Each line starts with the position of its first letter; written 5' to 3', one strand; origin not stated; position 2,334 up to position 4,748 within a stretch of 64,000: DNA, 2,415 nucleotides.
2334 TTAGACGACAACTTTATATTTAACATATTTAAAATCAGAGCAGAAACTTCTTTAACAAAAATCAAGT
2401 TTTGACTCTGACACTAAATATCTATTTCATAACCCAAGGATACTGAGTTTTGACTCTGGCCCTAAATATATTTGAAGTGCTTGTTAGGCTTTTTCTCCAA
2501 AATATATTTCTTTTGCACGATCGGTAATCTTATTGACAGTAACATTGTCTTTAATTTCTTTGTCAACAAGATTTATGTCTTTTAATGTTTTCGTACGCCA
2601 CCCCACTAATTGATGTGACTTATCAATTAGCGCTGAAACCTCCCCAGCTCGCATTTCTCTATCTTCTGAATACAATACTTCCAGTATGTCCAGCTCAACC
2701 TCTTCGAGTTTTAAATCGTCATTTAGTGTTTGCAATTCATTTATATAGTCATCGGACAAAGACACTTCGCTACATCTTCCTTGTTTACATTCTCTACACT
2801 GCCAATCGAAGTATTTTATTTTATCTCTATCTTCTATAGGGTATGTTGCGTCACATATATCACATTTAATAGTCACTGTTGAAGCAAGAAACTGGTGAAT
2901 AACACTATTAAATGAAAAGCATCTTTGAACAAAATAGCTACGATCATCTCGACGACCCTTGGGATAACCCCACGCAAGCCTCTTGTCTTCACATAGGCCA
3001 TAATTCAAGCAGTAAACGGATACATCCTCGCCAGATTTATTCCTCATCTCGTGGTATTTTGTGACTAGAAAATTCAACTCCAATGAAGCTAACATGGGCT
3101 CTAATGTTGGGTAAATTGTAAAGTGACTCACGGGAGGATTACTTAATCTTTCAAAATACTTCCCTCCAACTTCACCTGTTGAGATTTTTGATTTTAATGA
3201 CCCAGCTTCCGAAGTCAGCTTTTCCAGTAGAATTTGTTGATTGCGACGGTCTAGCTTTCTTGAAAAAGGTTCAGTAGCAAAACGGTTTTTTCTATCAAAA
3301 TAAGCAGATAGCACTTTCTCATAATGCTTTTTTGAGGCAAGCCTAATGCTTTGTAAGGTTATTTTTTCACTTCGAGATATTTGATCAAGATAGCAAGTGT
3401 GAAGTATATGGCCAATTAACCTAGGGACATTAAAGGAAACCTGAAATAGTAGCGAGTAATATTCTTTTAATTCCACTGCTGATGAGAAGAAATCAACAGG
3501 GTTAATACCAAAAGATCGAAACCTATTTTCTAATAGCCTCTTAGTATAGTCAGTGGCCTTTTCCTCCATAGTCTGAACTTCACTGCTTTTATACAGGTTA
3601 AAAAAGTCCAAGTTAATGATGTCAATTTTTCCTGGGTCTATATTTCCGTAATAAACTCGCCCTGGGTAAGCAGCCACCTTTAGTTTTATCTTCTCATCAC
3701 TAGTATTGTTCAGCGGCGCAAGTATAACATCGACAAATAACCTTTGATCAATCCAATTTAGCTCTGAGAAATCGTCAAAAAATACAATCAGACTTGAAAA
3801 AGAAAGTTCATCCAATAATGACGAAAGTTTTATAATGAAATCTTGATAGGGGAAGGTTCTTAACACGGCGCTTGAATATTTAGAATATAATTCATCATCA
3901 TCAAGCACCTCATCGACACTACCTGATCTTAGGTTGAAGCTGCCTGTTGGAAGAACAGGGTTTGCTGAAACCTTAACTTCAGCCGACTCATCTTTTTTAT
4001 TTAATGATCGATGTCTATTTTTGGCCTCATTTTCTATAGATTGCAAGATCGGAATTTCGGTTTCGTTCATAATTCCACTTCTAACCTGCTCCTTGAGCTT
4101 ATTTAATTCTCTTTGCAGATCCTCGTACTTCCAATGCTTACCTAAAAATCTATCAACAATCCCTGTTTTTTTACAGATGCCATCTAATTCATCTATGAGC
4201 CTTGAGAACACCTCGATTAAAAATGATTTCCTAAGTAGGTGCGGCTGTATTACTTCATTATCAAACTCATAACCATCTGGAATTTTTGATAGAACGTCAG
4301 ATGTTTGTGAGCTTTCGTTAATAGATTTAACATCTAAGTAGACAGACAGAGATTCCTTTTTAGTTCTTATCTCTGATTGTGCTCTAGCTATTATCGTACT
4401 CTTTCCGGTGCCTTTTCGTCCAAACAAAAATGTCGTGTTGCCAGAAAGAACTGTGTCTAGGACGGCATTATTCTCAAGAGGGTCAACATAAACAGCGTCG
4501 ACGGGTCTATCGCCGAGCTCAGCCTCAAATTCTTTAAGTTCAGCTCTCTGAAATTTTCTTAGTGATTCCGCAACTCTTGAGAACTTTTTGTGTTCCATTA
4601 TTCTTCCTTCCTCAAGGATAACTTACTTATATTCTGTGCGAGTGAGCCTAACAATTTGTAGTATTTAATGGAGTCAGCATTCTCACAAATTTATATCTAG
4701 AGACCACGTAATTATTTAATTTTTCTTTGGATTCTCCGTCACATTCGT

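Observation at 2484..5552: AT-rich two-gene cassette (2-TM coiled-coil protein + P-loop NTPase with Zn-ribbon and wHTH): candidate undescribed defence/abortive-infection module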

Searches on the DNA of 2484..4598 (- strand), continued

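Call 126: search_with_rna_model(model_id=R2, source=window, max_evalue=10, filters=off, show_alignments=6)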
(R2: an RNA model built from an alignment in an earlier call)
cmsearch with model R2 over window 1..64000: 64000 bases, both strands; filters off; matches with E-value up to 10: 5.
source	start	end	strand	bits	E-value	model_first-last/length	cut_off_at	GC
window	2280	2339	-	11.6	1.8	1-72/72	no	0.53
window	61969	62041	+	10.2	4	1-72/72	no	0.42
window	34695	34722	+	8.7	8.8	1-72/72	no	0.43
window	37858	37882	-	8.7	9.2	1-72/72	no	0.4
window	2424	2489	-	8.6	9.8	1-72/72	no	0.38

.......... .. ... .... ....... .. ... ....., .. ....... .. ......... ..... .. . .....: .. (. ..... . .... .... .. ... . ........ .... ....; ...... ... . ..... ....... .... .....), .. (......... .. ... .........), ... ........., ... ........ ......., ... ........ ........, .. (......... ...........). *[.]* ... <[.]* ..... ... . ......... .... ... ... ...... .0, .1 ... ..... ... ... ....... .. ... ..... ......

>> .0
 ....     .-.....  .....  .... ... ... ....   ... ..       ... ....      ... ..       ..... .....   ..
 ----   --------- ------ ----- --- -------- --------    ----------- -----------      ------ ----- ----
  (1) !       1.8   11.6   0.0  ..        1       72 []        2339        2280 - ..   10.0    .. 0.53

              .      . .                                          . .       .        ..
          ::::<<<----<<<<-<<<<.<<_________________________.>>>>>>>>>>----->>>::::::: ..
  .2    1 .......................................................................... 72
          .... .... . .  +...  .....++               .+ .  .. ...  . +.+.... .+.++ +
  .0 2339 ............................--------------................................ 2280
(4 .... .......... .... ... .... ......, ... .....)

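Call 128: search_with_rna_model(model_id=R2, sources=[L001, L002, L003, L004, L005, L006, L007, L008, L009, L010, L011, L012, L013, L014, L015, L016, L017, L018, L019, L020, L021, L022, L023, L024, L025, L026, L027, L028, L029, L030, L031, L032, L033, L034, L035, L036, L037, L038, L039, L040, L041, L042, L043, L044, L045, L046, L047, L048, L049, L050, L051, L052, L053, L054, L055, L056, L057, L058, L059, L060, L061, L062, L063, L064, L065, L066, L067, L068, L069, L070, L071, L072, L073, L074, L075, L076, L077, L078, L079, L080, L081, L083, L094, L095, L097, L166, L167, L168, L169, L170, L172, L173], max_evalue=0.1)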
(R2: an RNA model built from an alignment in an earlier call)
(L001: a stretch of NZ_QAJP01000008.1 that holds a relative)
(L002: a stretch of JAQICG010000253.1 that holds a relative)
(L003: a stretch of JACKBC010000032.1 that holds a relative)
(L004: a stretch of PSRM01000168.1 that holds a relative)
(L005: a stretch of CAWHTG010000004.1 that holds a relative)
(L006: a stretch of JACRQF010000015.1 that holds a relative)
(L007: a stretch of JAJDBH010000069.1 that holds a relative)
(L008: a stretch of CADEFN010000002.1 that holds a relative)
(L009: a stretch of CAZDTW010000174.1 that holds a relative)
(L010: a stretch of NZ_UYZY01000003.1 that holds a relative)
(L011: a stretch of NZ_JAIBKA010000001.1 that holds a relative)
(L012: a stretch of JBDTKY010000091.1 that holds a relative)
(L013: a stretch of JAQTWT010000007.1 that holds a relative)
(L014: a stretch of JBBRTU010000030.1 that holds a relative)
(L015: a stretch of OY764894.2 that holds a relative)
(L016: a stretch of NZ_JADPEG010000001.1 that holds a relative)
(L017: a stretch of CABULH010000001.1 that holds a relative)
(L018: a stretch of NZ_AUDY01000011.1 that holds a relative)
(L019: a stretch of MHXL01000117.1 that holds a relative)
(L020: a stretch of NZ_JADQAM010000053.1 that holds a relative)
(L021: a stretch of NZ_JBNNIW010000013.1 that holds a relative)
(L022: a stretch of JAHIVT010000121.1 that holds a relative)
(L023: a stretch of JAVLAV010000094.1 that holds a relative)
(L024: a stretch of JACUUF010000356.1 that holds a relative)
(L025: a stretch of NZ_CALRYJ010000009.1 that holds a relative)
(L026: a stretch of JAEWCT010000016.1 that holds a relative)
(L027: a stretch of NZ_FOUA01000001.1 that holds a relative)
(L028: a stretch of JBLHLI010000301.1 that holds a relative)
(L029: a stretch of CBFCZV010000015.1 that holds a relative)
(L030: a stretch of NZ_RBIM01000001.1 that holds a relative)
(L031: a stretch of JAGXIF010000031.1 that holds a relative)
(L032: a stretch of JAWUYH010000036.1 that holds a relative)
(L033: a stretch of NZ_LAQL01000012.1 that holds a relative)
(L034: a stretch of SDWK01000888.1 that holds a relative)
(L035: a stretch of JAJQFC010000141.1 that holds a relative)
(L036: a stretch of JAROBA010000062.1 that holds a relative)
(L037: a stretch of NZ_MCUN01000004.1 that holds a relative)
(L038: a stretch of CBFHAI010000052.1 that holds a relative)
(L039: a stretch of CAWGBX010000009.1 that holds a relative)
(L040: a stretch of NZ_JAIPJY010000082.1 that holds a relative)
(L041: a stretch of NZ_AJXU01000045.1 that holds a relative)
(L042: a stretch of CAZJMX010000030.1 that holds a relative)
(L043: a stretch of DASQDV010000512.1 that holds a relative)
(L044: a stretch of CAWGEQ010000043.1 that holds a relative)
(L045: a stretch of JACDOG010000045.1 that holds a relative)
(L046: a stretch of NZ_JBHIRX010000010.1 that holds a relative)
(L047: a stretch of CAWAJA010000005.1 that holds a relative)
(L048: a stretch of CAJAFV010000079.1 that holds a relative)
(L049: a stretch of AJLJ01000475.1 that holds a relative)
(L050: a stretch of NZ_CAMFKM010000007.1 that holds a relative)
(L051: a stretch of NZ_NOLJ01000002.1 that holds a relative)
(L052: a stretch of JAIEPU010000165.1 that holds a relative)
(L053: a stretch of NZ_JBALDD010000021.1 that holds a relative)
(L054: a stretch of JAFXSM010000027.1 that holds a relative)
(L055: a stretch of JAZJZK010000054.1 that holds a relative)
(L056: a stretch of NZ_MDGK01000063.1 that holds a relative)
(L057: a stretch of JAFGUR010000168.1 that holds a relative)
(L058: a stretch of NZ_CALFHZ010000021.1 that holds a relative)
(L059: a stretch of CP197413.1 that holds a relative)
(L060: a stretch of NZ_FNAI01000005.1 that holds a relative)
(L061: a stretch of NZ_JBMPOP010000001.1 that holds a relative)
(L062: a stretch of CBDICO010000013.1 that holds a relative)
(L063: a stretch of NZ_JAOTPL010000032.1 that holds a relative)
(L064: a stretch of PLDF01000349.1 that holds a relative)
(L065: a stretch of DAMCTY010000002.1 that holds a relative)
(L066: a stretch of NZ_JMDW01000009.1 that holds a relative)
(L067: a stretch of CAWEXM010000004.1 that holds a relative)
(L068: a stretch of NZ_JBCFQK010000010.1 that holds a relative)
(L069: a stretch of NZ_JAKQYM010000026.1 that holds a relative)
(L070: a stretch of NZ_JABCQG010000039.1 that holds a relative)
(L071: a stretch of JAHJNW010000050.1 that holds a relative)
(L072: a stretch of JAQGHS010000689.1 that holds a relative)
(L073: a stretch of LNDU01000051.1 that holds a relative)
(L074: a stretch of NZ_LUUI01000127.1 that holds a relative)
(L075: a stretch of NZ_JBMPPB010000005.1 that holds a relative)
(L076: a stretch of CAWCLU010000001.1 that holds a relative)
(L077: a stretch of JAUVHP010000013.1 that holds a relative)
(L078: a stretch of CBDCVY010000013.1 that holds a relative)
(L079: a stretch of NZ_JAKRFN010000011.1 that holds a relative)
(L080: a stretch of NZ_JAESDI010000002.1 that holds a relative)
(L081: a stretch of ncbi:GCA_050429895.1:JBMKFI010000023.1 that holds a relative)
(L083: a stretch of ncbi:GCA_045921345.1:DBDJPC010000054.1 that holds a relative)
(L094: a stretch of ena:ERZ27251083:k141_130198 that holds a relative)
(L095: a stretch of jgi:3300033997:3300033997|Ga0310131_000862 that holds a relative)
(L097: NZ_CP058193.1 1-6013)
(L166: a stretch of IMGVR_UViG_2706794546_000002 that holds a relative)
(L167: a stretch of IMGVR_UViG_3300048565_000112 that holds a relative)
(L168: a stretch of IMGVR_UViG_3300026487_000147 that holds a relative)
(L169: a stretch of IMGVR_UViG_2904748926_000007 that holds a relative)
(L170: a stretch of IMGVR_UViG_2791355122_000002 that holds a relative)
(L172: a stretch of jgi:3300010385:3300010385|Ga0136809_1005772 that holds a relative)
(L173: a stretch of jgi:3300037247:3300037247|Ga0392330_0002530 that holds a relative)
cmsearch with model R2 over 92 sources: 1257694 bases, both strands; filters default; matches with E-value up to 0.1: 27.
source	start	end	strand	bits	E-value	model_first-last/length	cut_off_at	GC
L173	7464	7556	+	61.7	4.1e-11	1-72/72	no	0.57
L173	9559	9651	+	59.4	1.5e-10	1-72/72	no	0.53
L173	5352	5444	+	58.8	2.1e-10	1-72/72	no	0.58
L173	10246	10338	+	56.9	5.9e-10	1-72/72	no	0.57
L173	8346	8439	+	56.8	6.2e-10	1-72/72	no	0.5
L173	6114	6208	+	55.7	1.2e-09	1-72/72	no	0.53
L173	2378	2470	+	55.6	1.2e-09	1-72/72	no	0.53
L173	1579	1669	+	55.6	1.2e-09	1-72/72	no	0.57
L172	6062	6133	+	52.9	5.1e-09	1-72/72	no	0.56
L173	4617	4711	+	52.7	5.9e-09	1-72/72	no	0.56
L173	6621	6712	+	51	1.5e-08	1-72/72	no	0.43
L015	10148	10236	+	47.2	1.2e-07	1-72/72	no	0.51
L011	5987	6100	+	46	2.3e-07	1-72/72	no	0.61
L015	5232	5295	+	45.2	3.5e-07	1-72/72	no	0.59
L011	6400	6462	+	45.2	3.6e-07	1-72/72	no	0.44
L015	15148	15236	+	43.8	7.8e-07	1-72/72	no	0.62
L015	1063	1152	+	42.2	1.9e-06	1-72/72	no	0.59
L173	891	1018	+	42.1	2e-06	1-72/72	no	0.42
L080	5597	5701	+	40.2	5.5e-06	1-72/72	no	0.39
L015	7905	7955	+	35.9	5.9e-05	1-72/72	no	0.49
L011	7891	7953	+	35.3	8.3e-05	1-72/72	no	0.57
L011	10110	10202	+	33.5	0.00022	1-72/72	no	0.69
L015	1233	1317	+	32.9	0.00031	1-72/72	no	0.38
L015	2134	2266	+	29.1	0.0024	1-72/72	no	0.54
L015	17749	17881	+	23.8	0.045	1-72/72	no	0.52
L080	12824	12918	+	22.7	0.084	1-72/72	no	0.41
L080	5981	6115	+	22.4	0.095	1-72/72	no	0.53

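Call 129: search_with_rna_model(model_id=R2, sources=[L085, L088, L090, L092, L099, L100, L102, L104, L105, L109, L110, L111, L112, L114, L115, L116, L117, L118, L119, L120, L121, L122, L124, L126, L127, L128, L129, L130, L132, L133, L134, L135, L136, L137, L138, L139, L140, L141, L142, L143, L144, L145, L147, L149, L150, L151, L152, L153, L154, L155, L156, L157, L159, L160, L161, L162, L163, L164, L165], max_evalue=0.1)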
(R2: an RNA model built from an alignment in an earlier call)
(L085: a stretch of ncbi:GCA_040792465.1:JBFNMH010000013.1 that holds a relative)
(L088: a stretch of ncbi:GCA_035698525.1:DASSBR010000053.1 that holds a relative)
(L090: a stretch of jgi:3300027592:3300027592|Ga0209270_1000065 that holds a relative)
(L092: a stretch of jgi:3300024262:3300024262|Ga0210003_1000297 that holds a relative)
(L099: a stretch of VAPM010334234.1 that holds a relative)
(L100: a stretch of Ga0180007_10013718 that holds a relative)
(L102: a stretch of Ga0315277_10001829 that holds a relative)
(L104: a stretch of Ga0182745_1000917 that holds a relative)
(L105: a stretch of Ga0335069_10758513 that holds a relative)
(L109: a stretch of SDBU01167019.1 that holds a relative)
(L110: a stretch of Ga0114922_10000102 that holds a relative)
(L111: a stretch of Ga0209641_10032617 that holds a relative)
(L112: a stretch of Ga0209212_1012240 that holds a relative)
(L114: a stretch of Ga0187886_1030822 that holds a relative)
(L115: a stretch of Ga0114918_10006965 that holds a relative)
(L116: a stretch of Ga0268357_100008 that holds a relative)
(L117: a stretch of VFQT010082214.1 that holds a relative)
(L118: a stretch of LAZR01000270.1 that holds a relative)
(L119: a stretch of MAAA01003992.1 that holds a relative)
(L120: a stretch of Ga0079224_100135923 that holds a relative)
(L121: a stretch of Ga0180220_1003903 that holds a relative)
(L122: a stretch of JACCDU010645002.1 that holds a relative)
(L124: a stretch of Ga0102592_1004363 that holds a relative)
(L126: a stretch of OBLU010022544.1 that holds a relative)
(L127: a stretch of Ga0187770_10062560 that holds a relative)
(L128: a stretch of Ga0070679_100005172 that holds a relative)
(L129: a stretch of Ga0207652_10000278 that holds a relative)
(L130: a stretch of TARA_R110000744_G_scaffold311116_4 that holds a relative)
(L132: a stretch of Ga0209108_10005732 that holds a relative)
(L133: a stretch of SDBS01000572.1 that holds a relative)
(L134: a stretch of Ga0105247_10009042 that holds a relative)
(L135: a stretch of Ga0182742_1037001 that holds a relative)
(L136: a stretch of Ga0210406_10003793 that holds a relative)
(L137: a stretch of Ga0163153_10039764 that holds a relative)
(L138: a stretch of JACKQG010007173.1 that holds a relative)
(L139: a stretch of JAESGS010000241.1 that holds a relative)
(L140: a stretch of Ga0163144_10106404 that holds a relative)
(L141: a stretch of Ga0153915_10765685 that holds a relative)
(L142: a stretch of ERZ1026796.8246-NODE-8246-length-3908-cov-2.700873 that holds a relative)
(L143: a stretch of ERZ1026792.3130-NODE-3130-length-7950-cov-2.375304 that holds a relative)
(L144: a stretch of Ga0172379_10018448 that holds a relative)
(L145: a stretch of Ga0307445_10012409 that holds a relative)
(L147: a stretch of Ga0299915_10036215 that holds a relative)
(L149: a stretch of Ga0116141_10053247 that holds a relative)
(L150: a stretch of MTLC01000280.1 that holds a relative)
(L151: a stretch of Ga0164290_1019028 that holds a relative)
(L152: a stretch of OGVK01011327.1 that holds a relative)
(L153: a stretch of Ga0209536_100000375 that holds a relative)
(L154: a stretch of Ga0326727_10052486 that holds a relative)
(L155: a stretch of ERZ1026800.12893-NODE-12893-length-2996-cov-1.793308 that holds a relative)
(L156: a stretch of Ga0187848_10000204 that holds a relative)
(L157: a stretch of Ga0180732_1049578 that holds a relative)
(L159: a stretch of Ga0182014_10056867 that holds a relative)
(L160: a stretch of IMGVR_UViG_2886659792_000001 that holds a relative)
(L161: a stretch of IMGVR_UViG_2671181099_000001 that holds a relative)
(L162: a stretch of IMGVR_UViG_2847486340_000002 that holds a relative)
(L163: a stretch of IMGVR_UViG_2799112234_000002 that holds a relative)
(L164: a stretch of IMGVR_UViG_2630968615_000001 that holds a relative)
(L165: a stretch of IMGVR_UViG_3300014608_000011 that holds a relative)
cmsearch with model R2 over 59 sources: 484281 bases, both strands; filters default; matches with E-value up to 0.1: 45.
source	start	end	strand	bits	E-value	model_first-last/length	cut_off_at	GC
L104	11349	11468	+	55.5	5e-10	1-72/72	no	0.59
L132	6840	6942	+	55.3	5.5e-10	1-72/72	no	0.65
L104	7857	7976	+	55.2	5.8e-10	1-72/72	no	0.58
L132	4551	4653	+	52.8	2.2e-09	1-72/72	no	0.63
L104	9523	9612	+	50.1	9.6e-09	1-72/72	no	0.64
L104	14274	14339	+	50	1e-08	1-72/72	no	0.64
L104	12927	12990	+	49.1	1.6e-08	1-72/72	no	0.62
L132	2863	2955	+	48.1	2.8e-08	1-72/72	no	0.67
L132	3782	3874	+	46.5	6.8e-08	1-72/72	no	0.69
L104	9989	10108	+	45.4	1.3e-07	1-72/72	no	0.58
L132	2125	2251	+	45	1.6e-07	1-72/72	no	0.66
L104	7108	7171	+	44.4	2.2e-07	1-72/72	no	0.59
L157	1268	1374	+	43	4.6e-07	1-72/72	no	0.64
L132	5585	5677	+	42.6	5.7e-07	1-72/72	no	0.69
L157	530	636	+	42.2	7.1e-07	1-72/72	no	0.64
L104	16076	16139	+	42.2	7.3e-07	1-72/72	no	0.66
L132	747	839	+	41.9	8.6e-07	1-72/72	no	0.69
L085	587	652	+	41.8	8.8e-07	1-72/72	no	0.58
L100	1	63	+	39.9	2.6e-06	2-72/72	5'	0.46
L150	1385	1504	+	39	4.2e-06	1-72/72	no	0.57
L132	1440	1571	+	38.8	4.7e-06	1-72/72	no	0.68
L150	2935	3050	+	38.3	5.9e-06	1-72/72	no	0.51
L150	6421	6542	+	37.5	9.7e-06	1-72/72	no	0.53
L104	15502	15621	+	37.2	1.1e-05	1-72/72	no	0.62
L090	10155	10220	+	37.2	1.1e-05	1-72/72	no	0.53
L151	691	821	+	36.5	1.7e-05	1-72/72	no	0.65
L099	1186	1278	+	36.2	2e-05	1-72/72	no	0.44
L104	12304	12390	+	36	2.1e-05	1-72/72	no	0.67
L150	847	962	+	36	2.1e-05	1-72/72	no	0.5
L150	4815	4917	+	34.2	5.9e-05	1-72/72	no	0.53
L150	3447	3587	+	33.3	9.5e-05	1-72/72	no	0.5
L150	2098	2219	+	31.7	0.00022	1-72/72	no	0.55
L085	1500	1550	+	31.6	0.00024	1-72/72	no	0.53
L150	7350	7467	+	30.8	0.00038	1-72/72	no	0.53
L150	4284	4408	+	29.4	0.00079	1-72/72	no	0.5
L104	6400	6492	+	28.2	0.0016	1-72/72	no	0.65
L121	4163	4291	+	26.8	0.0033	1-72/72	no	0.6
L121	494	616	+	26.6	0.0036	1-72/72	no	0.63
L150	5629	5741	+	26.2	0.0046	1-72/72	no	0.52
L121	8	130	+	25.9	0.0055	1-72/72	no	0.6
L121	3330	3457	+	24.9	0.0094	1-72/72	no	0.61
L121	5527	5649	+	24.1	0.015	1-72/72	no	0.6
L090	11025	11092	+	23.9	0.016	1-72/72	no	0.65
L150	8359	8485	+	23.1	0.026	1-72/72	no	0.48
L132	1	77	+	22.6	0.033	17-72/72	5'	0.65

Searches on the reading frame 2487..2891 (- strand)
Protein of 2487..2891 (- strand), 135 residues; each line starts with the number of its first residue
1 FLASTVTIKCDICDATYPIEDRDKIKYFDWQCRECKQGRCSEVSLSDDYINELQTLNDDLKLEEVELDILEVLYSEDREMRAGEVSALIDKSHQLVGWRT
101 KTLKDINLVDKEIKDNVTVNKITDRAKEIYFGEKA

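Call 70: search_protein_families(library=pfam, proteins=[window:2487-2891:-], max_evalue=5)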
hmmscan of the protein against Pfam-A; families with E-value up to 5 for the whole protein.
seq(135 aa): 1 family
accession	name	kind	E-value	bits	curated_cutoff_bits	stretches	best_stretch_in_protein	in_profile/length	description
PF01155.25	HypA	-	0.2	12.1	28.9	1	5-51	68-108/112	Hydrogenase/urease nickel incorporation, metallochaperone, hypA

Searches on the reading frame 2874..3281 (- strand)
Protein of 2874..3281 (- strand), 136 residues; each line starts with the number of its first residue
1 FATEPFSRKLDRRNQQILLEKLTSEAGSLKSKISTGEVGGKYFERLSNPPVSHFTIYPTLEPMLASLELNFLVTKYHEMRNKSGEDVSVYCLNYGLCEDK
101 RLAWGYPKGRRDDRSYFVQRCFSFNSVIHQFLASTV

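Call 70: search_protein_families(library=pfam, proteins=[window:2874-3281:-], max_evalue=5)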
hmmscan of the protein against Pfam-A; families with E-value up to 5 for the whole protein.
seq(136 aa): 0 families

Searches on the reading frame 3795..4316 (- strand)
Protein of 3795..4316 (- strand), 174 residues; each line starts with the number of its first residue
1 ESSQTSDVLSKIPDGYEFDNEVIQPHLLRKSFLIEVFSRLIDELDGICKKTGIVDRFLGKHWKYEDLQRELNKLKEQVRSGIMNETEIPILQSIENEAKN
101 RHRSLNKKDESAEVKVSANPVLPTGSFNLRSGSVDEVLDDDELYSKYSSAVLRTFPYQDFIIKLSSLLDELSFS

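Call 70: search_protein_families(library=pfam, proteins=[window:3795-4316:-], max_evalue=5)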
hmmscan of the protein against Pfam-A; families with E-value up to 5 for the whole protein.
seq(174 aa): 1 family
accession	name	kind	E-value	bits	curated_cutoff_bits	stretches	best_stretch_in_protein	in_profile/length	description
PF05595.16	DUF771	-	0.099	13.2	22.9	1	57-89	19-51/90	Domain of unknown function (DUF771)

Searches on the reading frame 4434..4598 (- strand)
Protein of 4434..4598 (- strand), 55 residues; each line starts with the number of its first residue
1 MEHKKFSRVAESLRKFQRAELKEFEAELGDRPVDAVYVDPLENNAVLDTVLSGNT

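Call 81: search_protein_families(library=pfam, proteins=[window:4434-4598:-], max_evalue=10)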
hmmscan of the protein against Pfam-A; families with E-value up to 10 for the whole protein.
seq(55 aa): 0 families
